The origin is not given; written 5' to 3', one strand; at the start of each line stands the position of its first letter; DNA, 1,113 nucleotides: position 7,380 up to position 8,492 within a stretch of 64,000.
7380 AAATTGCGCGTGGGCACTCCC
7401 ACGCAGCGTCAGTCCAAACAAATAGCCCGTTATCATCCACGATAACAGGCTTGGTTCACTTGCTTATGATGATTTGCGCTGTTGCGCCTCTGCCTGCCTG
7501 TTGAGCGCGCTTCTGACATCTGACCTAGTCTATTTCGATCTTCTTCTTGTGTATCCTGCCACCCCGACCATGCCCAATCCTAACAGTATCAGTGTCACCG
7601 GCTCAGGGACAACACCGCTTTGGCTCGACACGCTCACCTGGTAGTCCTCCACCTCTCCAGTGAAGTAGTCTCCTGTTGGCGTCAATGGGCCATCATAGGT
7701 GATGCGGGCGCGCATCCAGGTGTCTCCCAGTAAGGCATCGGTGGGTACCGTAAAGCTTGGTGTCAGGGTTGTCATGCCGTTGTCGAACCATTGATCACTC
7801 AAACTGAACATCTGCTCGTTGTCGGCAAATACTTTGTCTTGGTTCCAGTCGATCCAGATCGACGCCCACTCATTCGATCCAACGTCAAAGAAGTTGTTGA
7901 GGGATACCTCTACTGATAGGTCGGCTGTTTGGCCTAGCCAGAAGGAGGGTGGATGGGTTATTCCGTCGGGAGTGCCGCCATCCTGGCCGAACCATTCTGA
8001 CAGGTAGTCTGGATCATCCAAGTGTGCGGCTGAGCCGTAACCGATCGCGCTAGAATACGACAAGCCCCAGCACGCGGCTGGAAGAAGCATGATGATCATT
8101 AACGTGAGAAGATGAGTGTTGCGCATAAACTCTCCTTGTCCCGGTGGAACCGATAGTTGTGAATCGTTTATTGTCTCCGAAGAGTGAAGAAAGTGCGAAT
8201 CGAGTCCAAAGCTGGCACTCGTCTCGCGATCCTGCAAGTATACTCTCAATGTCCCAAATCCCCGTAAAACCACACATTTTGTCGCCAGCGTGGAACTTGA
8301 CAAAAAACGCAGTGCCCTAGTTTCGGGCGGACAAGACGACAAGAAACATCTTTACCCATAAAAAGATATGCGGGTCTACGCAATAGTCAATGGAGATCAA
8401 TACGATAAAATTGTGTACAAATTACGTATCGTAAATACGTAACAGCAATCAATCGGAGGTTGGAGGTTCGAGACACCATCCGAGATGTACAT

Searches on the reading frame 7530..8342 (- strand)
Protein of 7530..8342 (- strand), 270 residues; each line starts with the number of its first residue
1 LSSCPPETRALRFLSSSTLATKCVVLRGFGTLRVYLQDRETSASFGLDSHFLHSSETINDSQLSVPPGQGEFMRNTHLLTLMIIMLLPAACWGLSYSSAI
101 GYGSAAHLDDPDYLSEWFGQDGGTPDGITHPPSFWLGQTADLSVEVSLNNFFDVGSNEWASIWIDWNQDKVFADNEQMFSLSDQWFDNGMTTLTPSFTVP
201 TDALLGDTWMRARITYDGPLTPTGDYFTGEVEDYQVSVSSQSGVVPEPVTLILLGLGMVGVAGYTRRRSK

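Call 43: search_protein_families(library=pfam, proteins=[window:7530-8342:-], max_evalue=0.001)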
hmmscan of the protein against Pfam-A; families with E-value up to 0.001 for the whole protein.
window:7530-8342:- (270 aa): 2 families
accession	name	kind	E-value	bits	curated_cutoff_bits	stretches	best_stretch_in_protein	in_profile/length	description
PF20009.4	GEVED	-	3.9e-17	63.3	24.4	1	161-236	3-77/78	GEVED domain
PF07589.16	PEP-CTERM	-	4.1e-05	23.9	20.7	1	245-267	2-24/24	PEP-CTERM motif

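Call 44: search_protein_families(library=padloc, proteins=[window:7530-8342:-], max_evalue=0.001)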
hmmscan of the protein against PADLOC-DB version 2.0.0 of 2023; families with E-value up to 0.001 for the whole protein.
window:7530-8342:- (270 aa): 0 families
